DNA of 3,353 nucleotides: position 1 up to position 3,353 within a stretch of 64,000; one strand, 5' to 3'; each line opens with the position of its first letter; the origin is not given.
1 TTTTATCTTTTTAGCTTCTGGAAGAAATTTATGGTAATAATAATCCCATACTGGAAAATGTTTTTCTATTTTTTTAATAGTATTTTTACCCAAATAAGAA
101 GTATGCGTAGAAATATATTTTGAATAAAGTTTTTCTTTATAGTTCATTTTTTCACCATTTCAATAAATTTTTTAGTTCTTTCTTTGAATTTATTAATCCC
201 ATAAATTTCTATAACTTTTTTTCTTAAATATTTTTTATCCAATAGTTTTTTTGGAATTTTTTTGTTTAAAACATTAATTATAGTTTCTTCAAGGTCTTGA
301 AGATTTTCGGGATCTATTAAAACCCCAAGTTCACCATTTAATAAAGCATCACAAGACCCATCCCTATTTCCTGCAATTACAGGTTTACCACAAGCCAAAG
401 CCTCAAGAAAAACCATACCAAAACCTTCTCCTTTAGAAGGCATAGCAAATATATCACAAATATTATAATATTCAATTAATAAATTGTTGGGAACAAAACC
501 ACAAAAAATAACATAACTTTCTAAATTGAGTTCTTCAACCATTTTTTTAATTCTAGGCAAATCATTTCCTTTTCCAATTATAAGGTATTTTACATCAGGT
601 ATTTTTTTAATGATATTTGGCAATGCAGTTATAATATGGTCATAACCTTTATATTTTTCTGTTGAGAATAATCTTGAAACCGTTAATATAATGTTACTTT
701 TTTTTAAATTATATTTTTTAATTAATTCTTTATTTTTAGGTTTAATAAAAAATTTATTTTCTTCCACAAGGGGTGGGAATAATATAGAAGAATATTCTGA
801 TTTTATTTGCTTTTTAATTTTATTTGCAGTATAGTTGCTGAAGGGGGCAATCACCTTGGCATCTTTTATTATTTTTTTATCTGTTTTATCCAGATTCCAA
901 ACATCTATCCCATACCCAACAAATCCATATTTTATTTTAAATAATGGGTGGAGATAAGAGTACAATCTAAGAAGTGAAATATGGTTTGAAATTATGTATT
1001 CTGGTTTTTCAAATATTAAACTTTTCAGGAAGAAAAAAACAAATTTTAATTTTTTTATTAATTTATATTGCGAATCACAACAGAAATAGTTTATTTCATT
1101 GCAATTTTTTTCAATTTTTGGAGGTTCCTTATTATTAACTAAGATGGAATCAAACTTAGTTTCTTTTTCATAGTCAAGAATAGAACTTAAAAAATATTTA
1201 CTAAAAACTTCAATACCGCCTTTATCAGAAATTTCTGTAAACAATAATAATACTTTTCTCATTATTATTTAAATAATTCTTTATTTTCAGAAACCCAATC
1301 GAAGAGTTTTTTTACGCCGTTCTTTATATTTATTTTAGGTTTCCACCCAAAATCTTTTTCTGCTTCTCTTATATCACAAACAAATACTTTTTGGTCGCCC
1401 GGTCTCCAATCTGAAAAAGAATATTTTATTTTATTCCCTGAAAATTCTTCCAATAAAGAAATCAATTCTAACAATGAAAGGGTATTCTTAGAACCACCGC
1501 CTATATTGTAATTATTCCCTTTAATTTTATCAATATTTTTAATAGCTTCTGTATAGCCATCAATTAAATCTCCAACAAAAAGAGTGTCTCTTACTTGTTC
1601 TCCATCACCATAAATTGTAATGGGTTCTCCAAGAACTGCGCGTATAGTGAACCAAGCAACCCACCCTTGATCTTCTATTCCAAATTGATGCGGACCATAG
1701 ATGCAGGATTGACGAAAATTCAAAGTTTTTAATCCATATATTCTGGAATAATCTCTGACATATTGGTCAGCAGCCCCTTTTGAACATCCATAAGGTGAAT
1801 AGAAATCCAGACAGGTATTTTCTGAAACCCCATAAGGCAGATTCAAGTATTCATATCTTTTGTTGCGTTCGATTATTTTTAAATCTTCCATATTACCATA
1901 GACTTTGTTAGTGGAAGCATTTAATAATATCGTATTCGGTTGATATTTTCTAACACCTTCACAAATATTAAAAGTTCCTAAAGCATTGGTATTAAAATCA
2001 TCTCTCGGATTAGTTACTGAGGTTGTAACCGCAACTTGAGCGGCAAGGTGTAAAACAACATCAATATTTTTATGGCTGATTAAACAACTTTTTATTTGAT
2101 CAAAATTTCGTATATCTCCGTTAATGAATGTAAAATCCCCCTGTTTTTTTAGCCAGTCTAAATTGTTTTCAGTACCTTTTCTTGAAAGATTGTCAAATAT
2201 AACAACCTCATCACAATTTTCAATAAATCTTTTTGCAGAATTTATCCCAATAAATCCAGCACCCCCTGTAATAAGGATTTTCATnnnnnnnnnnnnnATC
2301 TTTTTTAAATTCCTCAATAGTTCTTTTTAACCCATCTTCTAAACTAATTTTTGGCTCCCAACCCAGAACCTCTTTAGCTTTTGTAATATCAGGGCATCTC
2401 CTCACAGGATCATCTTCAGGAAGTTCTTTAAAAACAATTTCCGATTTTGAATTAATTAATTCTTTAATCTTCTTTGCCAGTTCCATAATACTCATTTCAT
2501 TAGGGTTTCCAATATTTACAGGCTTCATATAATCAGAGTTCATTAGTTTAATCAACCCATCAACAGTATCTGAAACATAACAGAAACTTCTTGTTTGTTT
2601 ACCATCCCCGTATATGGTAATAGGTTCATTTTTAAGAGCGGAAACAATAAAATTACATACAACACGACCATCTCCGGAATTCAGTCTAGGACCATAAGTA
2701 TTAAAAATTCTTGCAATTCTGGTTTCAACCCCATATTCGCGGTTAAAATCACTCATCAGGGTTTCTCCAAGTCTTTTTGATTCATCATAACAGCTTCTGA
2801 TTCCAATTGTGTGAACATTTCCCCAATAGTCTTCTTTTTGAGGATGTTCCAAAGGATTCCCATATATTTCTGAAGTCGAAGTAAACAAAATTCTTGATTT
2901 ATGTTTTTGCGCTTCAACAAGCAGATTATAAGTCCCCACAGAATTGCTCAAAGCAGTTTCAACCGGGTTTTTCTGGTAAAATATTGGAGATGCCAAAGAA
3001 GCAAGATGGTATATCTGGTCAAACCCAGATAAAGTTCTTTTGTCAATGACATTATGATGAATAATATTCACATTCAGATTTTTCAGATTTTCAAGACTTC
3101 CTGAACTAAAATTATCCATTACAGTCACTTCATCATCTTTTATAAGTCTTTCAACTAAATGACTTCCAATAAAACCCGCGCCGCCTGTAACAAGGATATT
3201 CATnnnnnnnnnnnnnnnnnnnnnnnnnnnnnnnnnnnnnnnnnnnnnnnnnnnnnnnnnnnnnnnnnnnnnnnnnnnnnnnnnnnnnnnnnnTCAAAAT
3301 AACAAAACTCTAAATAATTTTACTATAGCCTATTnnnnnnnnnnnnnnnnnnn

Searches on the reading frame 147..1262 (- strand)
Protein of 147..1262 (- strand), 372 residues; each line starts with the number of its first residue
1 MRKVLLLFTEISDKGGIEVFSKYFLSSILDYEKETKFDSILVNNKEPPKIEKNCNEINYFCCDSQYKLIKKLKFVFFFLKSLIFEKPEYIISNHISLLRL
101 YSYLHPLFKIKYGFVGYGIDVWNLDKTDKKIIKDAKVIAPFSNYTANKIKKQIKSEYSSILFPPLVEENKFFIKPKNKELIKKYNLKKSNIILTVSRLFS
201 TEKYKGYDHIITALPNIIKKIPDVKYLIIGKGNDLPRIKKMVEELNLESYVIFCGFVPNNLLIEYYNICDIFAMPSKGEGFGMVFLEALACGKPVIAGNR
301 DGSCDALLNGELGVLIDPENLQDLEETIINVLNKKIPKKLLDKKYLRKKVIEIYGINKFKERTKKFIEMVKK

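Call 64: search_protein_families(library=pfam, proteins=[window:147-1262:-], max_evalue=0.00001)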
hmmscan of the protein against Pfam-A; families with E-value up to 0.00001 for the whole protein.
window:147-1262:- (372 aa): 3 families
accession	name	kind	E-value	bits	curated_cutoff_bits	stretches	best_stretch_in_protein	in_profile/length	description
PF00534.26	Glycos_transf_1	-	6.4e-41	140.2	26.4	1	178-335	3-159/172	Glycosyl transferases group 1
PF13692.12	Glyco_trans_1_4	-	7.4e-33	114.2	27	1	190-333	2-141/142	Glycosyl transferases group 1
PF20706.3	GT4-conflict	-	5.6e-07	29.3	26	1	188-307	196-320/385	Family 4 Glycosyltransferase in conflict systems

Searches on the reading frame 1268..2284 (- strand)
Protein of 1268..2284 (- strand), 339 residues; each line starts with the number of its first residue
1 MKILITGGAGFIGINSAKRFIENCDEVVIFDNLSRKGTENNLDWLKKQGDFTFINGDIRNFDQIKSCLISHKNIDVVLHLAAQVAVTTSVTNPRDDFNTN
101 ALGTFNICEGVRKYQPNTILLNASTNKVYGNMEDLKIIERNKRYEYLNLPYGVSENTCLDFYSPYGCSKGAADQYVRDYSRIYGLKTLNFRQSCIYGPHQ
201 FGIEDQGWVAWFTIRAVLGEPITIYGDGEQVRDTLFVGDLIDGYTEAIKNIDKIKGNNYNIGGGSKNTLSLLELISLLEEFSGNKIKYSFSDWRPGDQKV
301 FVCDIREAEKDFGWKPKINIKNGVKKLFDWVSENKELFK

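Call 64: search_protein_families(library=pfam, proteins=[window:1268-2284:-], max_evalue=0.00001)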
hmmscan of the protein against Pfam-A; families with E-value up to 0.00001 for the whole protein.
window:1268-2284:- (339 aa): 7 families
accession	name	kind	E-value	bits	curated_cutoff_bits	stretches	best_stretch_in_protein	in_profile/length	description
PF16363.11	GDP_Man_Dehyd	-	2.6e-51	175.5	27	1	4-326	1-331/332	GDP-mannose 4,6 dehydratase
PF01370.27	Epimerase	-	1.9e-47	162.2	20.9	1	3-262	1-240/240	NAD dependent epimerase/dehydratase family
PF01073.25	3Beta_HSD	-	1.2e-15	57.7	22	1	4-254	1-235/280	3-beta hydroxysteroid dehydrogenase/isomerase family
PF02719.21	Polysacc_synt_2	-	6.2e-10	39.2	20.2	1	3-127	1-130/293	Polysaccharide biosynthesis protein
PF07993.18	NAD_binding_4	-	1.9e-09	37.5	20.1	1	18-205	40-217/258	Male sterility protein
PF04321.23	RmlD_sub_bind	-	9.7e-07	28.6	27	1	1-198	1-154/287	RmlD substrate binding domain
PF00106.31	adh_short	-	1.4e-06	28.4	26.6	0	3-113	3-121/195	short chain dehydrogenase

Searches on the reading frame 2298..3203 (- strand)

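Call 64: search_protein_families(library=pfam, proteins=[window:2298-3203:-], max_evalue=0.00001)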
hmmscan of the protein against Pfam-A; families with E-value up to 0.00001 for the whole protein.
window:2298-3203:- (302 aa): 6 families
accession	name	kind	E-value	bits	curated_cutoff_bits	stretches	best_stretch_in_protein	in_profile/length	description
PF16363.11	GDP_Man_Dehyd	-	1.9e-50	172.7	27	1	4-295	1-332/332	GDP-mannose 4,6 dehydratase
PF01370.27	Epimerase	-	2.8e-48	164.9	20.9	1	3-232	1-240/240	NAD dependent epimerase/dehydratase family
PF01073.25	3Beta_HSD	-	6.1e-15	55.4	22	1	4-214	1-222/280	3-beta hydroxysteroid dehydrogenase/isomerase family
PF02719.21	Polysacc_synt_2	-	1.4e-09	38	20.2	0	3-102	1-119/293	Polysaccharide biosynthesis protein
PF04321.23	RmlD_sub_bind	-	2.2e-08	34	27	1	1-254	1-235/287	RmlD substrate binding domain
PF07993.18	NAD_binding_4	-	3.8e-08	33.2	20.1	0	60-171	88-209/258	Male sterility protein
